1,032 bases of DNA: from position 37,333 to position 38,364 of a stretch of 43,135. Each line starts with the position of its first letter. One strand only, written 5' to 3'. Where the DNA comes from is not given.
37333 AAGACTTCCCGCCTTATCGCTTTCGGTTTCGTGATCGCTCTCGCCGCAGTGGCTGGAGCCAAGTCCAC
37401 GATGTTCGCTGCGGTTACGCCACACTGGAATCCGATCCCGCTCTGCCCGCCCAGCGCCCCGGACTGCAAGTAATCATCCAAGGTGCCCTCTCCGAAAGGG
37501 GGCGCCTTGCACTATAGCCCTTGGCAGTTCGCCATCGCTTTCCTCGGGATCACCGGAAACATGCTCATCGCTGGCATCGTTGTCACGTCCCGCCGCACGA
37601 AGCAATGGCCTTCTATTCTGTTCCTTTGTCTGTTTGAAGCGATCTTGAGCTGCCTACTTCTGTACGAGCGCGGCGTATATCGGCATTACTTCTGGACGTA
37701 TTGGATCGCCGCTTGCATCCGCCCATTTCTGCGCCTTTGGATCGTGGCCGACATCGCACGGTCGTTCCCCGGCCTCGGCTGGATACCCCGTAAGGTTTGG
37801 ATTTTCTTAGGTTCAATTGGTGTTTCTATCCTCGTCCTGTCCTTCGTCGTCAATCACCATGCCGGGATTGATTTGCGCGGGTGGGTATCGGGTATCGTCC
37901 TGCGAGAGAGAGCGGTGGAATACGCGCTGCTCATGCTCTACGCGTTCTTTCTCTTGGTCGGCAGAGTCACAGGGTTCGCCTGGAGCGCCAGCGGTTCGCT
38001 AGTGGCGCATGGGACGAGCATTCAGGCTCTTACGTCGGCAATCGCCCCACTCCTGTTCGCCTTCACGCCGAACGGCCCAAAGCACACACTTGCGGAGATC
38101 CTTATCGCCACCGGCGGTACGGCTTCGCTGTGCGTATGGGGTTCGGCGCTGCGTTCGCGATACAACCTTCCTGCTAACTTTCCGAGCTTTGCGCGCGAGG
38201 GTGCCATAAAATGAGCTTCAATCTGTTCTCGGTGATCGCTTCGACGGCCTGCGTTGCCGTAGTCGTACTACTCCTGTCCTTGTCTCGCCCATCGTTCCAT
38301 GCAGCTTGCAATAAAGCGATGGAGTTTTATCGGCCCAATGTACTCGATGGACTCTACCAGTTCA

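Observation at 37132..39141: Switch-adjacent four-gene cassette: exported micro-peptide + 7-TM protein + TM-anchored protein + HARE-HTH protein; candidate undescribed prophage accessory system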

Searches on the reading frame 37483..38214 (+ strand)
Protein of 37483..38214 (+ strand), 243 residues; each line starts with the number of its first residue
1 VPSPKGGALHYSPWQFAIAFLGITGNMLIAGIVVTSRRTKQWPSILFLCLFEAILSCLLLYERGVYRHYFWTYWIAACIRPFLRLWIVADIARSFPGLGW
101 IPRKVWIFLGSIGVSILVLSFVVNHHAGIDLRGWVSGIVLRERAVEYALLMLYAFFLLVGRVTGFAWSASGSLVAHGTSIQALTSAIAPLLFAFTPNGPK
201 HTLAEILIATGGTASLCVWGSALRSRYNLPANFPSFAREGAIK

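Call 5: search_protein_families(library=pfam, proteins=[window:37483-38214:+], max_evalue=1)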
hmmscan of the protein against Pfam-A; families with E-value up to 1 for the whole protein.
window:37483-38214:+ (243 aa): 0 families

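Call 6: search_protein_families(library=phrogs, proteins=[window:37483-38214:+], max_evalue=1)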
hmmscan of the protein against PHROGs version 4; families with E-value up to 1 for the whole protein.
window:37483-38214:+ (243 aa): 0 families

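Call 7: search_protein_families(library=padloc, proteins=[window:37483-38214:+], max_evalue=1)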
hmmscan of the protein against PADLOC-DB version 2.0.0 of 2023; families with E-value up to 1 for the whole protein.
window:37483-38214:+ (243 aa): 0 families

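Call 9: find_homologous_proteins(query=window:37483-38214:+, max_evalue=0.001)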
Query window:37483-38214:+ (243 aa): 1 proteins with E <= 0.001 among 1188 candidates.
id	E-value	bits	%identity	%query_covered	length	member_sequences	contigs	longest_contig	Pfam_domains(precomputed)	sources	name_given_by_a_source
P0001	1.3e-151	522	100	97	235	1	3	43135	-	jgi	-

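Call 10: find_related_loci(query=window:37483-38214:+, collection=viral_contigs, flank=6000)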
Query window:37483-38214:+ (243 aa) in viral_contigs; peptide patterns used: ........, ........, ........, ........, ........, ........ (x = any residue, [..] = any of these).
14 stretches matched a pattern, but none encodes a relative of the query by tblastn (E <= 1e-3).

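Call 18: search_protein_representatives(protein=window:37483-38214:+)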
Query: 243 residues. Proteins with E-value up to 0.001 (for the whole library): 76; up to 1e-10: 23; up to 1e-30: 1. The best 76 are listed.
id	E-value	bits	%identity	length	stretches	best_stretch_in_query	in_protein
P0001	4.2e-152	521.5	100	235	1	9-243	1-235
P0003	2.6e-17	79.9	32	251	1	10-182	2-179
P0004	1.3e-14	71.1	29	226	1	9-194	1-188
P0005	4.8e-14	69.2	28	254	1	14-183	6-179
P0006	9.9e-14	68.1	28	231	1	8-225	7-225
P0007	1.2e-13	67.8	30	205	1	41-225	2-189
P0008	1.8e-13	67.3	32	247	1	19-188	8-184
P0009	6.2e-13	65.5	34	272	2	27-122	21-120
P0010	7.2e-13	65.3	32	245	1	36-193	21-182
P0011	7.7e-13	65.2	30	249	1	14-208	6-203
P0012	2.0e-12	63.9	29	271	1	20-194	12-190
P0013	6.4e-12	62.2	29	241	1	16-237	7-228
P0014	1.1e-11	61.5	26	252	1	14-223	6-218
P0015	1.2e-11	61.3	31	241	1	20-207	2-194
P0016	1.2e-11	61.3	28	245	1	23-223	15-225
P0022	3.9e-11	59.6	30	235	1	30-203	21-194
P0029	3.9e-10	56.4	29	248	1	20-218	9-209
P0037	2.7e-08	50.3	32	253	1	26-204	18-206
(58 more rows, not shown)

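Call 22: find_encoding_contigs(protein=P0003, flank=6000, max_places=4)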
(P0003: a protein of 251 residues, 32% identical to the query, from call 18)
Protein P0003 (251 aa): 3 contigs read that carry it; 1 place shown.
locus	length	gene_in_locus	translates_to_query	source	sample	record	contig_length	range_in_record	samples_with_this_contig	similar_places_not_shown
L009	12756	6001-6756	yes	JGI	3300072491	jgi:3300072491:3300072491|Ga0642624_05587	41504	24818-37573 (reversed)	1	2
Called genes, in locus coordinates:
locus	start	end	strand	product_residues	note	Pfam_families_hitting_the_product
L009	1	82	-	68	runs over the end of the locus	PF12728:HTH_17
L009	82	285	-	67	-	-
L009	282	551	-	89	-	-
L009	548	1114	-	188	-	-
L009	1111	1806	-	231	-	-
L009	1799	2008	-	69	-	-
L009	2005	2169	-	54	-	-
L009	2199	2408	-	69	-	-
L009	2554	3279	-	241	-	PF09588:YqaJ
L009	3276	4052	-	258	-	PF04404:ERF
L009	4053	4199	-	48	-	-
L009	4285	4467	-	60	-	-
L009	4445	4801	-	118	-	-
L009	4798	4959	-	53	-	-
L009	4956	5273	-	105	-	-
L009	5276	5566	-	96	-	-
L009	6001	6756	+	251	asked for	-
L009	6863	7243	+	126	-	-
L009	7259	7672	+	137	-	-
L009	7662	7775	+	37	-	-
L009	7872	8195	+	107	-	-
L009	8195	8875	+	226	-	-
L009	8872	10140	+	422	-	PF00772:DnaB, PF03796:DnaB_C, PF13481:AAA_25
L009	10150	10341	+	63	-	-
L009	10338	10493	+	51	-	-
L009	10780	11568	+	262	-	PF00145:DNA_methylase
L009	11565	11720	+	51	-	-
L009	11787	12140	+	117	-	PF05866:RusA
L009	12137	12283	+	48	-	-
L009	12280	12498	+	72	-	-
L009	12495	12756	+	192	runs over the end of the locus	PF01381:HTH_3, PF13560:HTH_31 (weak), PF13443:HTH_26 (weak)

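Call 24: find_encoding_contigs(protein=P0004, flank=6000, max_places=3)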
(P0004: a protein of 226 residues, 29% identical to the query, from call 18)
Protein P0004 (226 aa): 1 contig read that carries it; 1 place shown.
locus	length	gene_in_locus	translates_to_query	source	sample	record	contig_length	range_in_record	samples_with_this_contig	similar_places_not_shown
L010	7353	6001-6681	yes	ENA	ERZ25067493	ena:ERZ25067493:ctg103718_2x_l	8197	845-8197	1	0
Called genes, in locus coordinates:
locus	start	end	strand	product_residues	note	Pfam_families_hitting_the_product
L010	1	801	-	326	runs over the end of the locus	PF03837:RecT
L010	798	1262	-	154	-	-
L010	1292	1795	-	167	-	PF09588:YqaJ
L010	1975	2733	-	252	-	-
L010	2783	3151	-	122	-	-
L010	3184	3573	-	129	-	-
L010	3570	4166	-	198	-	-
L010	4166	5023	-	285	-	-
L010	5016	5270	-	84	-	-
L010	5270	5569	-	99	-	PF01726:LexA_DNA_bind (weak)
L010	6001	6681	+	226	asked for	-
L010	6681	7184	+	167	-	-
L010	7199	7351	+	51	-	?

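Call 25: find_encoding_contigs(protein=P0005, flank=6000, max_places=3)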
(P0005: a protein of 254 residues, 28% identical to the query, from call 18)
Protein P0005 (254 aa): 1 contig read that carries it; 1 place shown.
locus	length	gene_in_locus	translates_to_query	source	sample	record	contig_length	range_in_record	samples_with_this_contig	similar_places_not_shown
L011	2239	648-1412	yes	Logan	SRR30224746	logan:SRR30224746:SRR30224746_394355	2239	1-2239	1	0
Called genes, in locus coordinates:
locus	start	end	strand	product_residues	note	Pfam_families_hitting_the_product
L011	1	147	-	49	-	?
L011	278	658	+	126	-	-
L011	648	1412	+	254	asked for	-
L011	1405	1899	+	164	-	-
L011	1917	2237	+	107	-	?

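Call 26: find_encoding_contigs(protein=P0006, flank=6000, max_places=3)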
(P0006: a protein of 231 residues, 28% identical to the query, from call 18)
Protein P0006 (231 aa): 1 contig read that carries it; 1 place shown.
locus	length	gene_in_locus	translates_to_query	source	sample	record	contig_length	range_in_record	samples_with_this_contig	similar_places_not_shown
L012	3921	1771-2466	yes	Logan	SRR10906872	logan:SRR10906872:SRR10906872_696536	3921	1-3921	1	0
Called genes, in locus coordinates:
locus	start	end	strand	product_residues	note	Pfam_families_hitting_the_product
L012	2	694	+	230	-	?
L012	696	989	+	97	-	-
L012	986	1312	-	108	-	PF01726:LexA_DNA_bind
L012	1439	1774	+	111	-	-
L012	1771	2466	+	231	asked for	-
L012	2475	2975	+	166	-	-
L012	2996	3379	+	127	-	-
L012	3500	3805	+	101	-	-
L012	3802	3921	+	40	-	?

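Call 34: find_related_loci(query=A3, collection=viral_contigs, flank=6000)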
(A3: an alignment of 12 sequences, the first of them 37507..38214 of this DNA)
Query A3 (235 aa) in viral_contigs; peptide patterns used: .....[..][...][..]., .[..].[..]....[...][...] (x = any residue, [..] = any of these).
188 stretches matched a pattern; 4 encode a relative of the query (tblastn E <= 1e-3); 4 distinct loci.
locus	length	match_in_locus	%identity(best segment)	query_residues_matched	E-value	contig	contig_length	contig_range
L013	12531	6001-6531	31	23-192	1e-16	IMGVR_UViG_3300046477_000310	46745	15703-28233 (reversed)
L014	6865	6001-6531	30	23-192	4e-16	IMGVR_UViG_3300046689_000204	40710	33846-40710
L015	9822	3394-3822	27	28-167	2e-15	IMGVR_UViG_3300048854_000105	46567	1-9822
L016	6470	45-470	30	52-192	7e-14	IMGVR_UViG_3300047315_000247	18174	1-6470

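Call 36: find_related_loci(query=A4, collection=genome_contigs, flank=6000)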
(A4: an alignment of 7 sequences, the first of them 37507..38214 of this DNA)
Query A4 (235 aa) in genome_contigs; peptide patterns used: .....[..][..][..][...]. (x = any residue, [..] = any of these).
11 stretches matched a pattern, but none encodes a relative of the query by tblastn (E <= 1e-3).

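Call 42: find_encoding_contigs(protein=P0013, flank=7000, max_places=2)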
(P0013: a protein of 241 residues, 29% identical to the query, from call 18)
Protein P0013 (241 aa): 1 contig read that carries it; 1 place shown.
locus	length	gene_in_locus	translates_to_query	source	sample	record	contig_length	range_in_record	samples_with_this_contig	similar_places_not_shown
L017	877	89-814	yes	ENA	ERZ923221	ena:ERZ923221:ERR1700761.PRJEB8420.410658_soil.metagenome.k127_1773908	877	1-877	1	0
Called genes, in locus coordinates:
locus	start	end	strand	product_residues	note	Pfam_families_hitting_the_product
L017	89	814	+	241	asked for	-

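Call 43: find_encoding_contigs(protein=P0015, flank=7000, max_places=2)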
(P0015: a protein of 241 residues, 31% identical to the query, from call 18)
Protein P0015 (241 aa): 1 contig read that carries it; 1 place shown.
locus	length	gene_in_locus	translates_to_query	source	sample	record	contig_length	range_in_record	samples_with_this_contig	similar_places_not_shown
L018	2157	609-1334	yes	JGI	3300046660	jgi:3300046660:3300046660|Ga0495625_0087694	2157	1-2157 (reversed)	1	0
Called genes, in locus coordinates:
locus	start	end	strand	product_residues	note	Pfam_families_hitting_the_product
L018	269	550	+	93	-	-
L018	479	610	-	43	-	-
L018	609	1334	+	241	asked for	-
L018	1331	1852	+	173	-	-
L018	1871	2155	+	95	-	?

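Call 44: find_encoding_contigs(protein=P0022, flank=7000, max_places=2)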
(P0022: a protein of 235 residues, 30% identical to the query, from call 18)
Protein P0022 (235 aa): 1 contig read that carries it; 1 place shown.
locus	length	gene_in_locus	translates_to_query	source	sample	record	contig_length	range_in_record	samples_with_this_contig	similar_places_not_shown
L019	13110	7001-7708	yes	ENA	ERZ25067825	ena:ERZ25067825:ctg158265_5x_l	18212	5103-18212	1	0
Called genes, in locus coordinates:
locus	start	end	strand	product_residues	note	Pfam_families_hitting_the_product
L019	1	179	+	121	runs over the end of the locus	PF08797:HIRAN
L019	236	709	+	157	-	PF28078:GvpU-like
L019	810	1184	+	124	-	-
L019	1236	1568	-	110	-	-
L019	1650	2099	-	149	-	-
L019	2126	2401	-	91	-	-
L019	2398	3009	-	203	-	PF01656:CbiA, PF07015:VirC1, PF09140:MipZ (faint), PF10609:ParA (weak), PF13614:AAA_31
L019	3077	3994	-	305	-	PF13730:HTH_36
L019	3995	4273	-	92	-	-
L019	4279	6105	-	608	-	-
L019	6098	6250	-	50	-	-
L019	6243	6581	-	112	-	PF01726:LexA_DNA_bind, PF01325:Fe_dep_repress (weak)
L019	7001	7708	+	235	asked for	-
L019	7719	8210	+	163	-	-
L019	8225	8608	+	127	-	-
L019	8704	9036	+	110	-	-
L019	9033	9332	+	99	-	-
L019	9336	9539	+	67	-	-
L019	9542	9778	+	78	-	PF12728:HTH_17 (weak)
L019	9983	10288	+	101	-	-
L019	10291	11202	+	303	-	PF02899:Phage_int_SAM_1, PF13495:Phage_int_SAM_4 (weak), PF00589:Phage_integrase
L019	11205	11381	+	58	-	-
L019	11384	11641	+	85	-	-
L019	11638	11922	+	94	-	-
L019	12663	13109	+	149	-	?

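Call 45: find_encoding_contigs(protein=P0037, flank=7000, max_places=2)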
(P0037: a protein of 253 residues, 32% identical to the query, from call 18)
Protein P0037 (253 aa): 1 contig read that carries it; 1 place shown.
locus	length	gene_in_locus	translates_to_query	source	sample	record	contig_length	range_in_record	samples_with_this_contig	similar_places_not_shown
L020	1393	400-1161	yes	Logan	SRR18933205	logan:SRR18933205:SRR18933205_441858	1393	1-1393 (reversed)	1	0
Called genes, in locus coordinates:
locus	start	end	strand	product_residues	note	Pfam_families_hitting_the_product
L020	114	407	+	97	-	-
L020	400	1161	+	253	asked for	-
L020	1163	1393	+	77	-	?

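Call 47: find_related_loci(query=A3, collection=metagenome_contigs, flank=4000)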
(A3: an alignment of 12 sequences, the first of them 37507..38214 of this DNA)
Query A3 (235 aa) in metagenome_contigs; peptide patterns used: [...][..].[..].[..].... (x = any residue, [..] = any of these).
204 stretches matched a pattern, but none encodes a relative of the query by tblastn (E <= 1e-3).

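Call 56: search_protein_families(library=pfam, alignment_id=A2, max_evalue=1)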
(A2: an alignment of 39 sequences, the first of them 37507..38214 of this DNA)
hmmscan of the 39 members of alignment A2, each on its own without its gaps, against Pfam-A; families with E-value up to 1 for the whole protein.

A. member 1, window:37507-38214:+ (235 aa): 0 families

B. families by the number of members that match (of 39 scanned): 14 families
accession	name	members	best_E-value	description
PF14184.11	YrvL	2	0.0065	Regulatory protein YrvL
PF02378.23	PTS_EIIC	1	0.007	Phosphotransferase system, EIIC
PF23190.1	LHD_TRPY1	1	0.018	TRPY1 N-terminal linker helical domain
PF09843.14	DUF2070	1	0.019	Predicted membrane protein (DUF2070)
PF15982.10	TMEM135_C_rich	1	0.1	N-terminal cysteine-rich region of Transmembrane protein 135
PF03321.19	GH3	1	0.22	GH3 family N-terminal domain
PF07750.17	GcrA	1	0.31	GcrA cell cycle regulator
PF10785.14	NADH-u_ox-rdase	1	0.33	NADH-ubiquinone oxidoreductase complex I, 21 kDa subunit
PF16479.10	DUF5056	1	0.4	Domain of unknown function (DUF5056)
PF15440.11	THRAP3_BCLAF1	1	0.44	THRAP3/BCLAF1 family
PF19293.4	CdaA_N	1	0.52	CdaA N-terminal transmembrane domain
PF10011.15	DUF2254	1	0.56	Predicted membrane protein (DUF2254)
PF04588.18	HIG_1_N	1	0.71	Hypoxia induced protein conserved region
PF17592.7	DUF5489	1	0.93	Family of unknown function (DUF5489)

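Call 60: search_protein_families(library=pfam, proteins=[L009:7259-7672:+, L012:2996-3379:+, L013:7230-7616:+, L015:4623-5030:+, L019:8225-8608:+], max_evalue=10)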
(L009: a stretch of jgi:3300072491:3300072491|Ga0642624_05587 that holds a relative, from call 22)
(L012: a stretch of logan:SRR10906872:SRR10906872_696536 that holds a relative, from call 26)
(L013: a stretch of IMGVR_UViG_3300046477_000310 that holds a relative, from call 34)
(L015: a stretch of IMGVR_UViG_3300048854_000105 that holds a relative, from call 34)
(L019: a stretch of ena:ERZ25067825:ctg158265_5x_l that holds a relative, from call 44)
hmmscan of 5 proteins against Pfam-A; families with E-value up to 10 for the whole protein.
L009:7259-7672:+ (137 aa): 1 family
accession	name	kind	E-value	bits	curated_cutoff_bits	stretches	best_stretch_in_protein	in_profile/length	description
PF24252.1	CdrL_M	-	0.13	13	27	1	19-53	2-38/77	CdrL-like, middle region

L012:2996-3379:+ (127 aa): 1 family
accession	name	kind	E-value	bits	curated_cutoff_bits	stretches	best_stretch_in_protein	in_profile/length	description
PF05066.19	HARE-HTH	-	0.0099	16.7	25.9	1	62-122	7-68/71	HB1, ASXL, restriction endonuclease HTH domain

L013:7230-7616:+ (128 aa): 0 families

L015:4623-5030:+ (135 aa): 1 family
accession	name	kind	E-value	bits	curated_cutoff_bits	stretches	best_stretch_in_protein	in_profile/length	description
PF18502.6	Mrpl_C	-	0.073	13.8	25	1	4-52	34-76/111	54S ribosomal protein L8 C-terminal domain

L019:8225-8608:+ (127 aa): 0 families

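Call 73: predict_structure(alignment_id=A9)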
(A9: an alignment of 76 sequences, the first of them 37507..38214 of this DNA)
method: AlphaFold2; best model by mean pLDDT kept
length: 235 residues; sequences in the alignment: 76
mean_pLDDT: 90.3   pTM: 0.85
mean pLDDT of the five models: 90.3, 89.3, 89.3, 89.3, 89.0
residues with pLDDT >= 90: 167; 70-90: 52; 50-70: 15; < 50: 1
segments of 3 or more residues with pLDDT < 50: none
pLDDT, mean of each block of 10 residues (from residue 1): 90 97 97 97 98 96 95 94 91 88 87 85 88 91 94 90 96 95 87 92 97 89 59 56
secondary structure, 60 per line:
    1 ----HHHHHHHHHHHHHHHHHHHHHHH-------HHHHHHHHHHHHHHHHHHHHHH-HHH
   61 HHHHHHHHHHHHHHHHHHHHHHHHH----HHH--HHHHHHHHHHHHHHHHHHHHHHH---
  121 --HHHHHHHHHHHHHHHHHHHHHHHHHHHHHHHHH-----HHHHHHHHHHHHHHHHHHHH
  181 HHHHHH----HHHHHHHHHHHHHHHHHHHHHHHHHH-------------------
elements in order: H5-27 H35-56 H58-85 H95-117 H123-155 H161-186 H191-216

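Call 76: fold_search(model_id=the predicted structure, library=pdb)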
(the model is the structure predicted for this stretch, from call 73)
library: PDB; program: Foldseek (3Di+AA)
matches with E <= 10: 463; with E <= 0.001: 0
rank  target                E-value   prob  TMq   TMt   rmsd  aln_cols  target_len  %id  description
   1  8pw5_p                8.0e-02  0.77  0.28  0.26  12.7       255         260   15  CS respirasome from murine liver (released 2024-04-24)
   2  6csm_B                1.0e-01  0.92  0.39  0.35   7.9       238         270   15  Crystal structure of the natural light-gated anion channel GtACR1 (released 2018-09-05)
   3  9avg_Q                1.6e-01  0.99  0.49  0.18   7.0       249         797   10  Structure of human calcium-sensing receptor in complex with chimeric Gs (miniGis) protein in nanodiscs (released 2024-04-17)
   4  6csm_A                1.7e-01  0.85  0.38  0.35   8.0       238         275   14  Crystal structure of the natural light-gated anion channel GtACR1 (released 2018-09-05)
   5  9mm5_R                1.9e-01  0.99  0.51  0.36   6.9       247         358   13  CGRP Receptor in complex with dC2_049 (released 2026-01-28)
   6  9asb_R                1.9e-01  0.97  0.47  0.18   7.3       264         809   10  Structure of human calcium-sensing receptor in complex with chimeric Gq (miniGisq) protein in nanodiscs (released 2024-04-17)
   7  5z62_C                1.9e-01  0.57  0.28  0.27  12.6       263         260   13  Structure of human cytochrome c oxidase (released 2019-02-27)
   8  1h68                  2.0e-01  0.98  0.50  0.52   6.2       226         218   12  sensory rhodopsin II (released 2001-08-28)
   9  7o37_c                2.2e-01  0.60  0.29  0.27  11.7       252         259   14  Murine supercomplex CIII2CIV in the assembled locked conformation (released 2021-10-13)
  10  8i2h                  2.2e-01  0.54  0.26  0.15  14.0       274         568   12  Follicle stimulating hormone receptor (released 2023-03-22)
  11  7epa_A                2.4e-01  0.99  0.56  0.20   6.1       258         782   14  Cryo-EM structure of inactive mGlu2 homodimer (released 2021-06-23)
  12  7wkd_R                2.8e-01  0.94  0.45  0.42   7.2       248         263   10  TRH-TRHR G protein complex (released 2022-06-15)
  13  7ad3_A                2.8e-01  0.72  0.35  0.30   9.4       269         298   10  Class D GPCR Ste2 dimer coupled to two G proteins (released 2020-12-09)
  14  7tyn_R                2.8e-01  0.60  0.33  0.25   9.9       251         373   12  Calcitonin Receptor in complex with Gs and salmon calcitonin peptide (released 2022-03-30)
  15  6csm_D                3.0e-01  0.75  0.37  0.34   8.0       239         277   13  Crystal structure of the natural light-gated anion channel GtACR1 (released 2018-09-05)
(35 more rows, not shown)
